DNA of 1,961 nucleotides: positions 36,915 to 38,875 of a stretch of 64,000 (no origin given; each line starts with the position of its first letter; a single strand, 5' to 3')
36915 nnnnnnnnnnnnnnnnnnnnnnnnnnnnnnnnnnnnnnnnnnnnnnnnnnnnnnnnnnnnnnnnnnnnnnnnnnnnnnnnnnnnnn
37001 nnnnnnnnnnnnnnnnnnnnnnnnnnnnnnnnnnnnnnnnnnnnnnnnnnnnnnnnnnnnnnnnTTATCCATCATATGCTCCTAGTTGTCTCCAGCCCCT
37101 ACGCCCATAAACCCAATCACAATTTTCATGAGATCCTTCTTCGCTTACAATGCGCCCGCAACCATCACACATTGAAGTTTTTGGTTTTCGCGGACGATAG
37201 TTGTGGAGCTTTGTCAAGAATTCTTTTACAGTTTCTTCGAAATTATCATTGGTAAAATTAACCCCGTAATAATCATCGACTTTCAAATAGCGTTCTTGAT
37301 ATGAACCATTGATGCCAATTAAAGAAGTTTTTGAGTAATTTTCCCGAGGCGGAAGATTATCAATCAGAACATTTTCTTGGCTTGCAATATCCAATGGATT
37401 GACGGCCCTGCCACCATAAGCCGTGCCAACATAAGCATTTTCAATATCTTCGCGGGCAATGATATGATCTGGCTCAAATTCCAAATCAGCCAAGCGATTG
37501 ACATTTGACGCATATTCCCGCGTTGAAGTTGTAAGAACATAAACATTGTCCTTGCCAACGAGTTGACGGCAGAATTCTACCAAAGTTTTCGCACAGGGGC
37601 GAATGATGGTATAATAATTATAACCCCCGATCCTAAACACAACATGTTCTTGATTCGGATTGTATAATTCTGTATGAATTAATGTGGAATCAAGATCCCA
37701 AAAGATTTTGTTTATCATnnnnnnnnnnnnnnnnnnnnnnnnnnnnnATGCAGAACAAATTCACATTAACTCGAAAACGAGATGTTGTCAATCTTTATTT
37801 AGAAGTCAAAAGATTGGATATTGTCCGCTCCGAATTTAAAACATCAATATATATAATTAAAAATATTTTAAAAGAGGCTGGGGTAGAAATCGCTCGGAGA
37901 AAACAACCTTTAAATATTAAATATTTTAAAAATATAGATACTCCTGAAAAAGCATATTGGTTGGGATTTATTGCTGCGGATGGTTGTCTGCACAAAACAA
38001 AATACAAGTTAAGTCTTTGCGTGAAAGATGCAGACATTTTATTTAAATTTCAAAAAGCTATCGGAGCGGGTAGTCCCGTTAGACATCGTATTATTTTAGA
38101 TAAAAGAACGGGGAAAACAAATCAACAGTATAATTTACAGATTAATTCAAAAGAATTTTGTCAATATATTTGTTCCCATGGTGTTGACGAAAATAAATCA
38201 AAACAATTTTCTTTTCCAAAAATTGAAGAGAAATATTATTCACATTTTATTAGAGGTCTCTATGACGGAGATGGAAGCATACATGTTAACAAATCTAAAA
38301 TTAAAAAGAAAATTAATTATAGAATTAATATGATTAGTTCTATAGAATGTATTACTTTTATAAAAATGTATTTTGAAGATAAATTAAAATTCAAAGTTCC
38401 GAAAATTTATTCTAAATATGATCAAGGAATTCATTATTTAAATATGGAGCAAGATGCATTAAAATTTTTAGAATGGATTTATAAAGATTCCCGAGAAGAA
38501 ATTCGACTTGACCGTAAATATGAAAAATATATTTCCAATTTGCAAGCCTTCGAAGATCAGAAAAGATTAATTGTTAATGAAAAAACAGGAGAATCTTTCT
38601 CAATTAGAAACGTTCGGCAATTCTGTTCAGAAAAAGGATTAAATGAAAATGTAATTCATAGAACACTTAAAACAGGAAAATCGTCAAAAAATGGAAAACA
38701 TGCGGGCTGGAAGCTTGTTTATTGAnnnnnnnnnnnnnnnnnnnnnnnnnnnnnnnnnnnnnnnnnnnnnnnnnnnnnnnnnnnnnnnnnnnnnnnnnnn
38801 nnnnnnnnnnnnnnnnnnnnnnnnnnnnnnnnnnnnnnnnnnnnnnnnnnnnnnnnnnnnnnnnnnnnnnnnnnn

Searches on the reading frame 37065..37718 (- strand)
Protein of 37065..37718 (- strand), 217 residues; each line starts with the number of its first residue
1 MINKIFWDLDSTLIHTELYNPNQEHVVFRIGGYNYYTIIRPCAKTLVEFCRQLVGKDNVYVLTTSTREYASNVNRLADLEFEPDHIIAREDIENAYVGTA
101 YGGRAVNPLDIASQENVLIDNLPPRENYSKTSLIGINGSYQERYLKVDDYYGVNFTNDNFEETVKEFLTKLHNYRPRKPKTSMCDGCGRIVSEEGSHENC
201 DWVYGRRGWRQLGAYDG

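Call 86: search_protein_families(library=pfam, max_evalue=0.001, proteins=[window:37065-37718:-])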
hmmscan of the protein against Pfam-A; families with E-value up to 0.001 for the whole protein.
window:37065-37718:- (217 aa): 1 family
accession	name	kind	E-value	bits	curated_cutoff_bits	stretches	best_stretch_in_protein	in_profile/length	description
PF03031.24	NIF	-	6.2e-11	42.7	21.8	1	7-151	5-135/160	NLI interacting factor-like phosphatase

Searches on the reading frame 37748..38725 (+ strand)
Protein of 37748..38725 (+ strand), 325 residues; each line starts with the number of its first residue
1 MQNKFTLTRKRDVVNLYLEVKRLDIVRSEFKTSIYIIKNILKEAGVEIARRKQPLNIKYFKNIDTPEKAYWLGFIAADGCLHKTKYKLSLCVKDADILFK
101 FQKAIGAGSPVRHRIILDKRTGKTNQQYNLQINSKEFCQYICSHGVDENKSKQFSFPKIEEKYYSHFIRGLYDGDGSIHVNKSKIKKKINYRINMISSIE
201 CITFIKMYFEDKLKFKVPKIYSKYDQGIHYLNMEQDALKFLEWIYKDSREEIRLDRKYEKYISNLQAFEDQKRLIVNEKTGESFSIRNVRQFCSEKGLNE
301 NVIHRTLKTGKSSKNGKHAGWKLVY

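Call 23: search_protein_families(library=phrogs, max_evalue=0.00001, proteins=[window:37748-38725:+])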
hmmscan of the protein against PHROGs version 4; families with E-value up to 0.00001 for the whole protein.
window:37748-38725:+ (325 aa): 1 family
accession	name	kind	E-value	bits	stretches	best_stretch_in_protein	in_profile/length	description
phrog_4645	-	DNA, RNA and nucleotide metabolism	5.3e-46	158.2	1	8-262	44-301/308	endonuclease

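Call 86: search_protein_families(library=pfam, max_evalue=0.001, proteins=[window:37748-38725:+])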
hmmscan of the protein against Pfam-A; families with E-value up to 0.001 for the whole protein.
window:37748-38725:+ (325 aa): 1 family
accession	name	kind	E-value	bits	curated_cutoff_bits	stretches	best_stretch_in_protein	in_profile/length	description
PF14528.11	LAGLIDADG_3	-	6.4e-08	33.2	22.5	0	164-189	3-26/82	LAGLIDADG-like domain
